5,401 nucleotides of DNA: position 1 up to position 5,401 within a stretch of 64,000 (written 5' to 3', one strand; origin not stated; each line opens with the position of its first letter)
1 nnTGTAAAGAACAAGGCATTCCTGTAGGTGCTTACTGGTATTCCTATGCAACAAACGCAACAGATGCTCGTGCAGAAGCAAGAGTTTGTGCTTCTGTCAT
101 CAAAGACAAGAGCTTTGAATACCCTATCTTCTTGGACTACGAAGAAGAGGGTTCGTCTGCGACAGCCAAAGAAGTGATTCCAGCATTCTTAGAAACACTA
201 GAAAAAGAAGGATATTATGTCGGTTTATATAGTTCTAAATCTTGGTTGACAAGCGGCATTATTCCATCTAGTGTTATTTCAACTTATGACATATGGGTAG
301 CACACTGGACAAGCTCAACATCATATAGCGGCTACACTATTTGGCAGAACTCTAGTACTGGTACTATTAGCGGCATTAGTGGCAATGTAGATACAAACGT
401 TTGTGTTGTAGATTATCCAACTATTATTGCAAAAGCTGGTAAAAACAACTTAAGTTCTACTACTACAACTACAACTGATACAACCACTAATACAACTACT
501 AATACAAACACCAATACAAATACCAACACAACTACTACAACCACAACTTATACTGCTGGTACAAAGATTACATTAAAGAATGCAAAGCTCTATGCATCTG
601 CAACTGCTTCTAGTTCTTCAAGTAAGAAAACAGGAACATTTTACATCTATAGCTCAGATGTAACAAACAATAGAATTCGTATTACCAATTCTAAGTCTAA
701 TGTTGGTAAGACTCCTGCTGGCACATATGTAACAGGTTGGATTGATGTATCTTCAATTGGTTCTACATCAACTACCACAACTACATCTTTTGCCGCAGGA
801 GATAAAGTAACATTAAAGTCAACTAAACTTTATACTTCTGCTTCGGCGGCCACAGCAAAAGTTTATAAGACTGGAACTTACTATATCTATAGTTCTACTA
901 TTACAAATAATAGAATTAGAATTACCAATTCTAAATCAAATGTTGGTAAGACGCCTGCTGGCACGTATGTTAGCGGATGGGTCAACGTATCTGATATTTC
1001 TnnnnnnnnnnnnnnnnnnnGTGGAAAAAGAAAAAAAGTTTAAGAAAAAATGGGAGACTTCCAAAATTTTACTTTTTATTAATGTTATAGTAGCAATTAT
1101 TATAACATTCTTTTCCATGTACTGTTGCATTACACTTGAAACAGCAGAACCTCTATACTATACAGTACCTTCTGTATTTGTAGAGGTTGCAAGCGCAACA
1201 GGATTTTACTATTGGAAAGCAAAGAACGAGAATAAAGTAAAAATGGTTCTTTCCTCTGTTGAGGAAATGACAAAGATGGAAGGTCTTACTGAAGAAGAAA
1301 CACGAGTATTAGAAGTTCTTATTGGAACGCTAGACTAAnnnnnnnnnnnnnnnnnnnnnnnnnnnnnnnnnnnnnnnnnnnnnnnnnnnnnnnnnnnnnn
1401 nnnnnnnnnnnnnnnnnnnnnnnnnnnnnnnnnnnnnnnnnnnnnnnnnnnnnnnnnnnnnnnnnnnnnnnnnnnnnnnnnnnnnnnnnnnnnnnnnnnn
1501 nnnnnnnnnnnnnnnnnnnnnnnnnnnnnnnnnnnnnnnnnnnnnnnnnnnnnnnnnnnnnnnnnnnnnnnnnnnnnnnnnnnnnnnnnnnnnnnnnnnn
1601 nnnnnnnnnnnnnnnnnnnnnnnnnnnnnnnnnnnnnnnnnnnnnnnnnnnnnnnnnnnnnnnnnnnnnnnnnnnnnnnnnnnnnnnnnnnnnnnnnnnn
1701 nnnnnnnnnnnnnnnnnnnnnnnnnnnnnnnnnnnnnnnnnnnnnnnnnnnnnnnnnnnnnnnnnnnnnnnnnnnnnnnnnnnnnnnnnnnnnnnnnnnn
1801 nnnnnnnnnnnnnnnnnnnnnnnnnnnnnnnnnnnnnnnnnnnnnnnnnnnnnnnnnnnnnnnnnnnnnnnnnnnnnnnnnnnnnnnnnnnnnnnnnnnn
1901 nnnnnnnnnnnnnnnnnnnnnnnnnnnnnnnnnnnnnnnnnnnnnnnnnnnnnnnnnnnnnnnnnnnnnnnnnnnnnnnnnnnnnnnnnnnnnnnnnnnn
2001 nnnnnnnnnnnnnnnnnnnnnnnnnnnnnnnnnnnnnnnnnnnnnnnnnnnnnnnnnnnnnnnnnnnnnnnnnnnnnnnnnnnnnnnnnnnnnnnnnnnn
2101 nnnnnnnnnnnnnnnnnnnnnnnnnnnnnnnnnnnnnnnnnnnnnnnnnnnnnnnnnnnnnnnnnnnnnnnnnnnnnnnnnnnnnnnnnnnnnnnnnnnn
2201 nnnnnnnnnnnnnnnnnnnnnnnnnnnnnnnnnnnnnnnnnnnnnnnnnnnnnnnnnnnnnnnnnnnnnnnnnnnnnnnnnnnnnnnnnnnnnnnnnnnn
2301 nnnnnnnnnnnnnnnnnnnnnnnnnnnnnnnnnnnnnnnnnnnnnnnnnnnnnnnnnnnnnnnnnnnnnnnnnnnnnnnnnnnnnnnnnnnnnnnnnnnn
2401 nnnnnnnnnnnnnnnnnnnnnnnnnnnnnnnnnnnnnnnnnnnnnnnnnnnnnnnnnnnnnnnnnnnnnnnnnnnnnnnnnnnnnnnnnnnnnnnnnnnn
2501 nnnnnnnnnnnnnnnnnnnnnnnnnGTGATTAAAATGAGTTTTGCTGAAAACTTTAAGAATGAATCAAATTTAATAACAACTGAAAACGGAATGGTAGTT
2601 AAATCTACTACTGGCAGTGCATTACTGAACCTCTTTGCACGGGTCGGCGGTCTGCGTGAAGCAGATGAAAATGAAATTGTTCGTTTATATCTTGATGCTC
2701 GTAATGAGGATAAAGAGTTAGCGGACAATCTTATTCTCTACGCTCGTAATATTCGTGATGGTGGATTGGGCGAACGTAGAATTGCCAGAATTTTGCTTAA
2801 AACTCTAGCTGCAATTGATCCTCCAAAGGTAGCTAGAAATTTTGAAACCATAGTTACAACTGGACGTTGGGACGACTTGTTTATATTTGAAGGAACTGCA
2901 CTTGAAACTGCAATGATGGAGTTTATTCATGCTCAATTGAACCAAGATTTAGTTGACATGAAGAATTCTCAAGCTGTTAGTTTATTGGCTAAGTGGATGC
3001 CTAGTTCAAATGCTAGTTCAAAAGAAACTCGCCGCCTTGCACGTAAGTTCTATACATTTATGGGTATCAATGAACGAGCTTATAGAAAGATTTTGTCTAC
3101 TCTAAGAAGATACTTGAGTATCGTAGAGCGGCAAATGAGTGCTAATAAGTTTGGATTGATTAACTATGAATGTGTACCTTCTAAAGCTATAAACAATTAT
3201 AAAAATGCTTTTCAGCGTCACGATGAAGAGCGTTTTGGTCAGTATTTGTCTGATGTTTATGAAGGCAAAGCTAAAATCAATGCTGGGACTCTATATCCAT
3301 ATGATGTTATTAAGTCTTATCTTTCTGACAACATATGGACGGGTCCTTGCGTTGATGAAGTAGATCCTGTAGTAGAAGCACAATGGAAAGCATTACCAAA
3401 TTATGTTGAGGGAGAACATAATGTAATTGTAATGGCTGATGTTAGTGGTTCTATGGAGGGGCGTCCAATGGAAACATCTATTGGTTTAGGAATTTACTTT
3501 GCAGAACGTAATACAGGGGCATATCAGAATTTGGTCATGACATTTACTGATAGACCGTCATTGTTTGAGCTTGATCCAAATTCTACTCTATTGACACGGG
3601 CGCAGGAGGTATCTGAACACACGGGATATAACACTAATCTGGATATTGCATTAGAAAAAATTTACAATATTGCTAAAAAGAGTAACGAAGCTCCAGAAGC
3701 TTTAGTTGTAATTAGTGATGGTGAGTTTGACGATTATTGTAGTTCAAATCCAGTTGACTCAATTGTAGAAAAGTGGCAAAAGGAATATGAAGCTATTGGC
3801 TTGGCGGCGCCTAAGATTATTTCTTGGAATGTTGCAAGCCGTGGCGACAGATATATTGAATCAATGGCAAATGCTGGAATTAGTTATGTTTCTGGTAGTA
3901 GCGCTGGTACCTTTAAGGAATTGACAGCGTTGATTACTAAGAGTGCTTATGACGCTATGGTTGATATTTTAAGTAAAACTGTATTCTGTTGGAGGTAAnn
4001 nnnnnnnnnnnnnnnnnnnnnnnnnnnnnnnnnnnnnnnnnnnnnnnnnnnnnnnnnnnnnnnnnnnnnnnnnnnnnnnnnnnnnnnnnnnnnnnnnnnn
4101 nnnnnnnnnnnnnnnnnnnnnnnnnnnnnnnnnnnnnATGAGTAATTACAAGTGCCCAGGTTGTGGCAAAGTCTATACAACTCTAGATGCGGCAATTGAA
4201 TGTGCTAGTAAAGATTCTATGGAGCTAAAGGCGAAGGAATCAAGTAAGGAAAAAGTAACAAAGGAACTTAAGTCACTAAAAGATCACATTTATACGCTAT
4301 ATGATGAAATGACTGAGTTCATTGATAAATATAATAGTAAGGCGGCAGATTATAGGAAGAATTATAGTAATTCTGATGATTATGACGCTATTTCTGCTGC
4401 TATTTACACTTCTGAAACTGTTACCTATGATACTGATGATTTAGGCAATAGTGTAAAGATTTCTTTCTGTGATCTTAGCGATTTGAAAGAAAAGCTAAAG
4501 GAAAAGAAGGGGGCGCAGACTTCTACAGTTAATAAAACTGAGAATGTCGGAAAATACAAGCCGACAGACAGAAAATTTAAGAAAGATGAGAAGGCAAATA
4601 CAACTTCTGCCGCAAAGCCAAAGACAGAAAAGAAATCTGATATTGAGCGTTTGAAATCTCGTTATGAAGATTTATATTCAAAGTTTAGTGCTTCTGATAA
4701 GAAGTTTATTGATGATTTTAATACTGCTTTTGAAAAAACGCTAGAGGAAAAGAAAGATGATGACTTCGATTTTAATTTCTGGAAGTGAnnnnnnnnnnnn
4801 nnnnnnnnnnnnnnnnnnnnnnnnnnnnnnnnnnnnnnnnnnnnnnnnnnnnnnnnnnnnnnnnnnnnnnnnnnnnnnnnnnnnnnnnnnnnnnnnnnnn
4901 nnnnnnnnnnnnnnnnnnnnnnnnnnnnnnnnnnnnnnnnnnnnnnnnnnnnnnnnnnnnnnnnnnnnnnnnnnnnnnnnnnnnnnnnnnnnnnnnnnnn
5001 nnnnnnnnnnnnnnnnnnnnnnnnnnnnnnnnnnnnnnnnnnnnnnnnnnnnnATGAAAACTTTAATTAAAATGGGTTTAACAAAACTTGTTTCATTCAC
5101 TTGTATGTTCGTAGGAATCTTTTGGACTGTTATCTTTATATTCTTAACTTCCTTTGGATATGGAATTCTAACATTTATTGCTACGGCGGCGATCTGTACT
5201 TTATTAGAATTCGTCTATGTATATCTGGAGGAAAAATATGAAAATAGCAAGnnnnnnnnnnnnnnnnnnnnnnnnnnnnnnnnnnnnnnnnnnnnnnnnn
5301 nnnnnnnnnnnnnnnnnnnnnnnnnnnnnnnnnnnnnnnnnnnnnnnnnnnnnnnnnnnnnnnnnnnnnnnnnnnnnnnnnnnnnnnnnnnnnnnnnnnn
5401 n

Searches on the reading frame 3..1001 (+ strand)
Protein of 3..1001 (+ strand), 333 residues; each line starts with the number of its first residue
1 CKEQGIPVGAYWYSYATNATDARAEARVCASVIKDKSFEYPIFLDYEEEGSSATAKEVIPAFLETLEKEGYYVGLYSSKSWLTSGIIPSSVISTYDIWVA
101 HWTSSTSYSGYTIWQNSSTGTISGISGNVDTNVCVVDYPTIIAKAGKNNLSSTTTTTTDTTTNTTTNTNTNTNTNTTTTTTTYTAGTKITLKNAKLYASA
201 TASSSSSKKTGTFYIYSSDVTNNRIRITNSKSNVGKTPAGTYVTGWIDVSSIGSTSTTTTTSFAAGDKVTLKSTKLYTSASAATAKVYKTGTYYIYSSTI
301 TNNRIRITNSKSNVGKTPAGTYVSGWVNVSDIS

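Call 20: search_protein_families(library=pfam, proteins=[window:3-1001:+])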
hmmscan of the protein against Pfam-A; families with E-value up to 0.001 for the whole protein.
seq(333 aa): 1 family
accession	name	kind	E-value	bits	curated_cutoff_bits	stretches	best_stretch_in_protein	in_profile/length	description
PF01183.26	Glyco_hydro_25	-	2.7e-18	67.4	27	1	2-125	46-180/180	Glycosyl hydrolases family 25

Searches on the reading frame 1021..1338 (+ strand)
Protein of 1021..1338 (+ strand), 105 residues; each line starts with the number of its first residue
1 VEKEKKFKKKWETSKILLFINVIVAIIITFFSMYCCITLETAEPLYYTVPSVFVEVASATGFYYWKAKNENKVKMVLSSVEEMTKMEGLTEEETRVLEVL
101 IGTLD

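Call 24: find_encoding_contigs(protein=window:1021-1338:+, flank=10000, max_places=6)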
Protein window:1021-1338:+ (105 aa): no gene with exactly this product is on record in the collection.

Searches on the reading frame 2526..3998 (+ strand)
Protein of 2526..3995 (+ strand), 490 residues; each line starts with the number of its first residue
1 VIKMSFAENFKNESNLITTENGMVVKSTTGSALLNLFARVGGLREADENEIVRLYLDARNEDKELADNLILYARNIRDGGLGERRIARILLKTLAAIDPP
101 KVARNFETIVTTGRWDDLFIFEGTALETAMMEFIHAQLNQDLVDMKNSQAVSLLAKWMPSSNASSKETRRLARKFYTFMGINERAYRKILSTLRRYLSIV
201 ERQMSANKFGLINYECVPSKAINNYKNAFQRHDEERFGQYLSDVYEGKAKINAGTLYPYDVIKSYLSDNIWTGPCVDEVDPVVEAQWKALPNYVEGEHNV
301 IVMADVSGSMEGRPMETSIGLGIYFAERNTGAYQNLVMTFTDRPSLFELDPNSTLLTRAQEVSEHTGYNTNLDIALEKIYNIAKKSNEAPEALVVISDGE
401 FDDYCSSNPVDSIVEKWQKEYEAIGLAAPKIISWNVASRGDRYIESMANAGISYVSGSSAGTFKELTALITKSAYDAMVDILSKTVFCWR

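Call 20: search_protein_families(library=pfam, proteins=[window:2526-3995:+])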
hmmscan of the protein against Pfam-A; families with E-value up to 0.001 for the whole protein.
seq(490 aa): 3 families
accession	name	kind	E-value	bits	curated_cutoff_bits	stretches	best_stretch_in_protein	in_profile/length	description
PF11443.14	DUF2828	-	3.6e-37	128.6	29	2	181-290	282-395/405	Domain of unknown function (DUF2828)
PF25043.1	DUF7788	-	3.9e-21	75.8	27.1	1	299-464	1-180/221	Domain of unknown function (DUF7788)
PF13519.12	VWA_2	-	2.4e-06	28.5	27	1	300-400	1-107/107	von Willebrand factor type A domain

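Call 25: find_encoding_contigs(protein=window:2535-3998:+, flank=10000, max_places=6)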
Protein window:2535-3998:+ (487 aa): no gene with exactly this product is on record in the collection.

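Call 38: find_related_loci(query=window:2535-3995:+, collection=viral_contigs, flank=10000)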
Query window:2535-3995:+ (487 aa) in viral_contigs; peptide patterns used: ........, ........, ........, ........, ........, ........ (x = any residue, [..] = any of these).
2 stretches matched a pattern, but none encodes a relative of the query by tblastn (E <= 1e-3).
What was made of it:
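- Tried and rejected: An early-gene query (DUF2828) found no relatives (call 38).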

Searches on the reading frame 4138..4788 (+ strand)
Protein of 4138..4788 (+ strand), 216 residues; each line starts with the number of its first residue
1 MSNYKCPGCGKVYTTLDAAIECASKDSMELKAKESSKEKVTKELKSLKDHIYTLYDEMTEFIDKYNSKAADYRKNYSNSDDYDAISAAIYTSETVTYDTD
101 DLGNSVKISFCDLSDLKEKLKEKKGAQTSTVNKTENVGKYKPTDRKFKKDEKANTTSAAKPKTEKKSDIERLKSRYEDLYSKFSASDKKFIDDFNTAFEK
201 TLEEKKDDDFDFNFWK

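Call 20: search_protein_families(library=pfam, proteins=[window:4138-4785:+])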
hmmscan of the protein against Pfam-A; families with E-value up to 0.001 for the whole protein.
seq(216 aa): 0 families

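Call 43: find_encoding_contigs(protein=window:4138-4788:+, flank=10000, max_places=6)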
Protein window:4138-4788:+ (216 aa): no gene with exactly this product is on record in the collection.

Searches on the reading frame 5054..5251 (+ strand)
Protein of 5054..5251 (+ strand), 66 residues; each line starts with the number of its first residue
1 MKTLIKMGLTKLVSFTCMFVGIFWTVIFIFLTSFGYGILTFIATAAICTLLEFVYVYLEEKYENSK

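Call 86: search_protein_families(library=pfam, alignment_id=A2, max_evalue=0.001)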
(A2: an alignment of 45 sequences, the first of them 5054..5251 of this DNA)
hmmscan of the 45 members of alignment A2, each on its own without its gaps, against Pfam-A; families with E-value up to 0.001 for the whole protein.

A. member 1, window:5054-5251:+ (66 aa): 0 families

B. families by the number of members that match (of 45 scanned): 10 families
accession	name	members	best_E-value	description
PF01541.30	GIY-YIG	2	4.5e-11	GIY-YIG catalytic domain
PF00383.29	dCMP_cyt_deam_1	1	1.8e-06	Cytidine and deoxycytidylate deaminase zinc-binding region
PF12298.14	Bot1p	1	2.7e-06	Eukaryotic mitochondrial regulator protein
PF01978.25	TrmB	1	1.4e-05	Sugar-specific transcriptional regulator TrmB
PF12840.13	HTH_20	1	2.6e-05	Helix-turn-helix domain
PF19835.5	SegE_GIY-YIG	1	0.00011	Putative endonuclease segE, GIY-YIG domain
PF21476.4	PF0610-like_N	1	0.00017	PF0610-like, N-terminal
PF12802.13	MarR_2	1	0.00032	MarR family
PF14437.12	MafB19-deam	1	0.00057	MafB19-like deaminase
PF12323.14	HTH_OrfB_IS605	1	0.00072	Helix-turn-helix domain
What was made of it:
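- No pyl genes were seen (calls 20, 86).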

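Call 87: search_protein_families(library=phrogs, alignment_id=A2, max_evalue=0.00001)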
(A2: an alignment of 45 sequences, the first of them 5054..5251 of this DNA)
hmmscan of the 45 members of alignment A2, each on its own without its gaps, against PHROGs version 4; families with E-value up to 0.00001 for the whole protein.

A. member 1, window:5054-5251:+ (66 aa): 0 families

B. families by the number of members that match (of 45 scanned): 11 families
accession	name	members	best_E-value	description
phrog_20187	-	1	2.5e-30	-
phrog_17876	-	1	4.2e-17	-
phrog_7168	-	1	5.8e-15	homing endonuclease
phrog_314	-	1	9.9e-14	homing endonuclease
phrog_5123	-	1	1.3e-11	homing endonuclease with GIY-YIG motif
phrog_11543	-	1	1.5e-09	-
phrog_19455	-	1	2.1e-09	-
phrog_506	-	1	1.6e-08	transposase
phrog_174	-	1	2.2e-08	dCMP deaminase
phrog_447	-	1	1.3e-06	NAD synthetase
phrog_9396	-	1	5.1e-06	-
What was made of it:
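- No candidate RF1 inhibitor was recognised (calls 86, 87).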
